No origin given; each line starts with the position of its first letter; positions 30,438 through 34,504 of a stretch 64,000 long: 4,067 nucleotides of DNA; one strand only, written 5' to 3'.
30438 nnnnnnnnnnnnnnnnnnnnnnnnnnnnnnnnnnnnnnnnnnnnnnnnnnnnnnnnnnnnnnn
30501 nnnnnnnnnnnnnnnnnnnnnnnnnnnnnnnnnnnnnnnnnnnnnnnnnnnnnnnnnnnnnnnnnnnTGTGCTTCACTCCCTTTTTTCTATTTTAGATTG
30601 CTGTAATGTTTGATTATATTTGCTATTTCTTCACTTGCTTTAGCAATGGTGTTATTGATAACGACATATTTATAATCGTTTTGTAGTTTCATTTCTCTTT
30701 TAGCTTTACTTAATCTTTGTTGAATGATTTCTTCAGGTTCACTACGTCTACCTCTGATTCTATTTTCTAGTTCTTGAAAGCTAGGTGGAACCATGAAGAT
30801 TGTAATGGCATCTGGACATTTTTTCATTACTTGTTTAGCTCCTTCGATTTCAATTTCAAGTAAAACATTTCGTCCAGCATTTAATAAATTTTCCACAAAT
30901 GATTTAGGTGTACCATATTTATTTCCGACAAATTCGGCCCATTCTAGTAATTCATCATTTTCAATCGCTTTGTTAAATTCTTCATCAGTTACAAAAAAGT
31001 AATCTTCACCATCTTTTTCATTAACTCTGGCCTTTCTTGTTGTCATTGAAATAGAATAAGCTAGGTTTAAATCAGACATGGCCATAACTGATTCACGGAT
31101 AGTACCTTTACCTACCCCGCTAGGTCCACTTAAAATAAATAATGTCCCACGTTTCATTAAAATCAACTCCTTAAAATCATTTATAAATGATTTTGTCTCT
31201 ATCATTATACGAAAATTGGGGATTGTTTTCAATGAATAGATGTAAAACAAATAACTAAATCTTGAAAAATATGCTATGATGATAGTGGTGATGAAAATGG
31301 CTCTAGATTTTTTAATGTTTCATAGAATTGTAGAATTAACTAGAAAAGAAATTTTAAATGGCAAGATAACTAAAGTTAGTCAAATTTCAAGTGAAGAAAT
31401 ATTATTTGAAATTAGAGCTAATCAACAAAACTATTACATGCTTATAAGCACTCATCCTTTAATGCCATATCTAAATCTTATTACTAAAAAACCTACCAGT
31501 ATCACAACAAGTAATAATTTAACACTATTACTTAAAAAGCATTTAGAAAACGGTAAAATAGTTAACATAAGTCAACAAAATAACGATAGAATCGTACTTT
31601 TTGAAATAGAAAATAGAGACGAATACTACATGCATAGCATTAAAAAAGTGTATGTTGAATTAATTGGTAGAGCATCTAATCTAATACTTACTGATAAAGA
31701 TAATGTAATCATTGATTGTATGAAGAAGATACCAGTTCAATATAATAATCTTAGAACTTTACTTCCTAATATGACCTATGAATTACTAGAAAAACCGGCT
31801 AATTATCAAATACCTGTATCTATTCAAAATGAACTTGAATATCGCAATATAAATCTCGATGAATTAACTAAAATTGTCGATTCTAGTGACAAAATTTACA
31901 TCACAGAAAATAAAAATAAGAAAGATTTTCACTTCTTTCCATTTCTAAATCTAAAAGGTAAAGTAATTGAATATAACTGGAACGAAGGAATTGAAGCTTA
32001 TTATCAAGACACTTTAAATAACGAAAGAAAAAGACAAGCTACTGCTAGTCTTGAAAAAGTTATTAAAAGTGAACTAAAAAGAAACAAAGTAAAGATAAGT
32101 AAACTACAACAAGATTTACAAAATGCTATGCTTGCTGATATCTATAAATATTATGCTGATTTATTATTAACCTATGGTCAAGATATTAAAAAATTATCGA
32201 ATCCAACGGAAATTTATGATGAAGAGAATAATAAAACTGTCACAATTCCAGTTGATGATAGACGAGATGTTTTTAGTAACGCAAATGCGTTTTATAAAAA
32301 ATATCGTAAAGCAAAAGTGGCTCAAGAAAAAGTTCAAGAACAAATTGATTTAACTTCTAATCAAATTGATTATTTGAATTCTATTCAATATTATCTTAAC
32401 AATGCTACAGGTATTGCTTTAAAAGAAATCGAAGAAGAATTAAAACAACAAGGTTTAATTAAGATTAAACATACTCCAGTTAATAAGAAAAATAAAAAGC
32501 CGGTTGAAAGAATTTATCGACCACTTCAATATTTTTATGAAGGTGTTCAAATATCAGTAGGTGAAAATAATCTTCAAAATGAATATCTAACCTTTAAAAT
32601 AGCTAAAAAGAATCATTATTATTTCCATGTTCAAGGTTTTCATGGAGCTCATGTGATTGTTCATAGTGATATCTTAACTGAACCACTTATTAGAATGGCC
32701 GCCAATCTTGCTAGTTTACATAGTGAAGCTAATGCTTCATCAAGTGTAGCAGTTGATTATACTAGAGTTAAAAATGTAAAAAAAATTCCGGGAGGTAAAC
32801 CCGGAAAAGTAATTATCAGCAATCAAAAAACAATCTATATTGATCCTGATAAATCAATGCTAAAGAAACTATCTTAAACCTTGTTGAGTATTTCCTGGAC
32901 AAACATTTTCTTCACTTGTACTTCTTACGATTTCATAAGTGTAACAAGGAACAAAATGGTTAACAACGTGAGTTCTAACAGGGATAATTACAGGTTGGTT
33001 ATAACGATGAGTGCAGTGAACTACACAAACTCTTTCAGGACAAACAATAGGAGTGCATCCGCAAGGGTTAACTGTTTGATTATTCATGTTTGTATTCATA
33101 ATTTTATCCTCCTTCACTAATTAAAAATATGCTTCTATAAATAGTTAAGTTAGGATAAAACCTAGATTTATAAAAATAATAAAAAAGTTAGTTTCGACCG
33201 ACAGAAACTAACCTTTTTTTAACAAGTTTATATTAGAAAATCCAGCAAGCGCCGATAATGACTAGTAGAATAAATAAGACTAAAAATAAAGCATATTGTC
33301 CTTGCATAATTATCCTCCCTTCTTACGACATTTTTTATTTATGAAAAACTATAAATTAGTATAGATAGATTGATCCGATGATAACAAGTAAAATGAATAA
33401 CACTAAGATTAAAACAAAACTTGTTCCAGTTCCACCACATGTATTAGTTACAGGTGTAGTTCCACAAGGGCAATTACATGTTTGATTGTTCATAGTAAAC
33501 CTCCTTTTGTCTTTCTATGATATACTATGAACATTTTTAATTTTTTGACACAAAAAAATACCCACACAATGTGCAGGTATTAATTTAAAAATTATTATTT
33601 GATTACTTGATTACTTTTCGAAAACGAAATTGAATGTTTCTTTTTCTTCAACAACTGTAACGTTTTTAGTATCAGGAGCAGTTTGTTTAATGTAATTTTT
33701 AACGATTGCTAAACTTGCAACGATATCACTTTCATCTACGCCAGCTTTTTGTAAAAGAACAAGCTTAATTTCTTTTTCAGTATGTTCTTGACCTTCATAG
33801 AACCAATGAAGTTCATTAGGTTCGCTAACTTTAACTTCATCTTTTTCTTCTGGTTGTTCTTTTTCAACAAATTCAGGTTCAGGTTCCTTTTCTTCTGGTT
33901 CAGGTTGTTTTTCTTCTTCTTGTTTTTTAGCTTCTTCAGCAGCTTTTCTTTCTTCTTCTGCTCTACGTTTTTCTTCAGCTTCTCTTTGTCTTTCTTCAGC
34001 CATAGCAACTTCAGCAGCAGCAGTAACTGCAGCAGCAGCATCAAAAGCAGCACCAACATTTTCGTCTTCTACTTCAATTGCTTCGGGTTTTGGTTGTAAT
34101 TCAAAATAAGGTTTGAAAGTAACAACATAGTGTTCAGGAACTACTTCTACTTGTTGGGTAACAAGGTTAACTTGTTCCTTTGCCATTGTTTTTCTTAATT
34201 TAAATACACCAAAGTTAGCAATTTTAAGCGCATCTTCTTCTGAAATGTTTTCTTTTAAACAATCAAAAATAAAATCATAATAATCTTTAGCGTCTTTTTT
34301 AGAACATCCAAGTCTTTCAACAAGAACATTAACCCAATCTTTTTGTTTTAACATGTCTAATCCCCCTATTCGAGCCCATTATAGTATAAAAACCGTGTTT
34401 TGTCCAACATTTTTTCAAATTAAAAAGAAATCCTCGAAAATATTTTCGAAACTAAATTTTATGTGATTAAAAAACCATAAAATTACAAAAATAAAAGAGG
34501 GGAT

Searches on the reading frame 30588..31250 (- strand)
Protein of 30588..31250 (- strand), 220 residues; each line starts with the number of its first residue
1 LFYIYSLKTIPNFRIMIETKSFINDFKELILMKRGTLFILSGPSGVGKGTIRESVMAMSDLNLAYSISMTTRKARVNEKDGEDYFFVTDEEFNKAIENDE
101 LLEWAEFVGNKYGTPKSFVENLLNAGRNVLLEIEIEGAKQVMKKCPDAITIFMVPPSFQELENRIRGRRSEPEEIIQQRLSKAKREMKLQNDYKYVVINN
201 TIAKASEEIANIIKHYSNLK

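Call 46: search_protein_families(library=pfam, proteins=[window:30588-31250:-], max_evalue=0.00001)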
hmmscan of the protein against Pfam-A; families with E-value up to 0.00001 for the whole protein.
window:30588-31250:- (220 aa): 1 family
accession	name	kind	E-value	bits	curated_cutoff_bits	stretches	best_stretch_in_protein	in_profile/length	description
PF00625.27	Guanylate_kin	-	1.1e-47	162.5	25.2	1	36-215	3-181/182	Guanylate kinase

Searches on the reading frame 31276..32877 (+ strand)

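Call 46: search_protein_families(library=pfam, proteins=[window:31276-32877:+], max_evalue=0.00001)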
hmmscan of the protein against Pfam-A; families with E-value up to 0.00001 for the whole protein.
window:31276-32877:+ (533 aa): 2 families
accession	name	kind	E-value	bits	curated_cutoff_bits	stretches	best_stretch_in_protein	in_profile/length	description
PF05833.16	NFACT_N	-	5.6e-82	276.4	31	2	11-174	1-165/456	NFACT N-terminal and middle domains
PF05670.18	NFACT-R_1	-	7.8e-09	36.5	29.8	1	422-514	9-110/112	NFACT protein RNA binding domain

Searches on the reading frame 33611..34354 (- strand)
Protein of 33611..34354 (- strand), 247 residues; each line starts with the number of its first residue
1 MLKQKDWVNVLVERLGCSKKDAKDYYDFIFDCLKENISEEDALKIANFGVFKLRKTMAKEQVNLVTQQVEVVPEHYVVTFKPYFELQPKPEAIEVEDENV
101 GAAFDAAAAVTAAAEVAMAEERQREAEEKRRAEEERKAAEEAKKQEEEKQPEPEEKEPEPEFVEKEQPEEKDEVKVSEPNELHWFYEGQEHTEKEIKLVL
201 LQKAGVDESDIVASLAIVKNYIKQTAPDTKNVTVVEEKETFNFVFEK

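Call 70: search_protein_families(library=pfam, proteins=[window:33611-34354:-], max_evalue=0.00001)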
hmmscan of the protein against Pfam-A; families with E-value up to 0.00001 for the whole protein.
window:33611-34354:- (247 aa): 1 family
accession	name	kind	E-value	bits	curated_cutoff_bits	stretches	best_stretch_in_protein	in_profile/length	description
PF00216.26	Bac_DNA_binding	-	1.3e-14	54.6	22.4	1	3-86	2-85/90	Bacterial DNA-binding protein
